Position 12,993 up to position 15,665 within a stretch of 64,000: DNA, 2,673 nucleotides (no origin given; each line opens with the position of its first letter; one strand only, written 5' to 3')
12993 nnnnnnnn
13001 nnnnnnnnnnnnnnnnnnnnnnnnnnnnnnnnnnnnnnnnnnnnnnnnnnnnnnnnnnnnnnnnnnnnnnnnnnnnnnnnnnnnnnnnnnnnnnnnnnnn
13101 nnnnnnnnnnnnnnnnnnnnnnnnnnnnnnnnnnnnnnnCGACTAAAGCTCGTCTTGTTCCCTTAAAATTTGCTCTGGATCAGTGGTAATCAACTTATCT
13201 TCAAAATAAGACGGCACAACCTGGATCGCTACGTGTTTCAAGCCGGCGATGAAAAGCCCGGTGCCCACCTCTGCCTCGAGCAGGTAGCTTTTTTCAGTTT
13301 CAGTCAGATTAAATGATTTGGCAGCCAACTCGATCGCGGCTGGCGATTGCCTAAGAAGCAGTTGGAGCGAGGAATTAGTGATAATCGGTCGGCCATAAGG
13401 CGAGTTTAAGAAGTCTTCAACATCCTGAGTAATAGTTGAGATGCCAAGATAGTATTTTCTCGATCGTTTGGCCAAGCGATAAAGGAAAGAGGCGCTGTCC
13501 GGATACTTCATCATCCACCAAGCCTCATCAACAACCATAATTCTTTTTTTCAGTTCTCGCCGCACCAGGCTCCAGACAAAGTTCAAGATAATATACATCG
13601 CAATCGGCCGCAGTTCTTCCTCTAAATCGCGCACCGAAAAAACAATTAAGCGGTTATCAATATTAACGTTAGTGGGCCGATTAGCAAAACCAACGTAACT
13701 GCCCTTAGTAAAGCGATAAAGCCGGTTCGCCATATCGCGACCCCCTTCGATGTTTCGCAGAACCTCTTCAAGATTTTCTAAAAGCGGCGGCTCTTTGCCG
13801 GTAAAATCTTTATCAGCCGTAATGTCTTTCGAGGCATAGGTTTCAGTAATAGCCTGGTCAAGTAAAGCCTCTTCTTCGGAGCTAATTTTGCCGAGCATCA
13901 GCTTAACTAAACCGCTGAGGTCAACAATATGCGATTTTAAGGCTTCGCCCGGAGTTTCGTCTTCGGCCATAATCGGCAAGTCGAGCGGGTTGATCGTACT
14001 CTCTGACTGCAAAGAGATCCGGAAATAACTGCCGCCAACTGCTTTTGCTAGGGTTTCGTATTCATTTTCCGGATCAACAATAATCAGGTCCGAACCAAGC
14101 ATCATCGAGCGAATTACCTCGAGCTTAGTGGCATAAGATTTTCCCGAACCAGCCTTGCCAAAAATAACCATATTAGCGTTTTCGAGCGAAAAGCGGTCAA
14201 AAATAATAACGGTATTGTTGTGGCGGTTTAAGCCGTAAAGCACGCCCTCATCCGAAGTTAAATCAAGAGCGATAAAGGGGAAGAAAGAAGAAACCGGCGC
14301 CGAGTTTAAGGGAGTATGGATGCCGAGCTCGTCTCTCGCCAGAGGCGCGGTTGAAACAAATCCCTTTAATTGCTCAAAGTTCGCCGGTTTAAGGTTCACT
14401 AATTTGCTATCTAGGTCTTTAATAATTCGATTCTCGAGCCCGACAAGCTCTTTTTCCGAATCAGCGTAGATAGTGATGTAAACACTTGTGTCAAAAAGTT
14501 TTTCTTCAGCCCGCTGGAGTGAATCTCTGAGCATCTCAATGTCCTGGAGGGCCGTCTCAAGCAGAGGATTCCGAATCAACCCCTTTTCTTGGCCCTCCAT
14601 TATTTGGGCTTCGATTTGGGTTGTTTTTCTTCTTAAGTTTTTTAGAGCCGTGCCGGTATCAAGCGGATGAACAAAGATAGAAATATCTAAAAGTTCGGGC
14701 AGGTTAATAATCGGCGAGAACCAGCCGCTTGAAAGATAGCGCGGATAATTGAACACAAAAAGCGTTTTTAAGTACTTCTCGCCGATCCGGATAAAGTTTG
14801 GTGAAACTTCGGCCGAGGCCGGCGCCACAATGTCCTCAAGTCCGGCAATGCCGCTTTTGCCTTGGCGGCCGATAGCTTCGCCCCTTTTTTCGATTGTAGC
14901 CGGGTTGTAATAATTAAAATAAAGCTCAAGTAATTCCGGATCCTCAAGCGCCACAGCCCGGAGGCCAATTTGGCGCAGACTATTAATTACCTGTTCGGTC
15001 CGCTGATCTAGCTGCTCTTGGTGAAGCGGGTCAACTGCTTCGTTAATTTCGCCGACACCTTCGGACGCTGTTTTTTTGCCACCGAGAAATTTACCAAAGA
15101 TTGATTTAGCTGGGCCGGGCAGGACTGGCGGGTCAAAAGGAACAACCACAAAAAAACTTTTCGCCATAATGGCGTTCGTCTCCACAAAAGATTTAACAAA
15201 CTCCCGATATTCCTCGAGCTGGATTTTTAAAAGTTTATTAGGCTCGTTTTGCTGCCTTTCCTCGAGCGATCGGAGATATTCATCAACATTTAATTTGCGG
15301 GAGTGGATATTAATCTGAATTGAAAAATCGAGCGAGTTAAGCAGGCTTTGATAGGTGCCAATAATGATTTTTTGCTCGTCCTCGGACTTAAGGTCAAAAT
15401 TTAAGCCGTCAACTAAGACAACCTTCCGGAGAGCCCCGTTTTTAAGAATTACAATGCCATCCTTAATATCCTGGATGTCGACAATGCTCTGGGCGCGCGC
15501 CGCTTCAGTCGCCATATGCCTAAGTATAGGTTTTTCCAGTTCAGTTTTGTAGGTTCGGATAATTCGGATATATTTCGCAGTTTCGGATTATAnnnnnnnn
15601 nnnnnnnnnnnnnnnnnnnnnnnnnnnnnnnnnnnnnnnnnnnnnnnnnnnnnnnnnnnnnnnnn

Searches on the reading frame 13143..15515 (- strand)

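Call 73: search_protein_families(library=pfam, proteins=[window:13143-15515:-], max_evalue=0.00001)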
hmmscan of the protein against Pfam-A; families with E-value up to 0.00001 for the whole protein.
window:13143-15515:- (790 aa): 4 families
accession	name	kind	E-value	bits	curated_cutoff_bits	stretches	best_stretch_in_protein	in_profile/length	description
PF19044.6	P-loop_TraG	-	1.1e-23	84.1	25.8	1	444-746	27-343/413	TraG P-loop domain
PF12846.13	AAA_10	-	2.5e-13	50.2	27.5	1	445-706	20-290/362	AAA-like domain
PF01935.23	DUF87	-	5.9e-08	33.5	23.2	1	449-514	26-93/220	Helicase HerA, central domain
PF11130.14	TraC_F_IV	-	2.9e-06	27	28.1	0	310-392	292-373/375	TraC protein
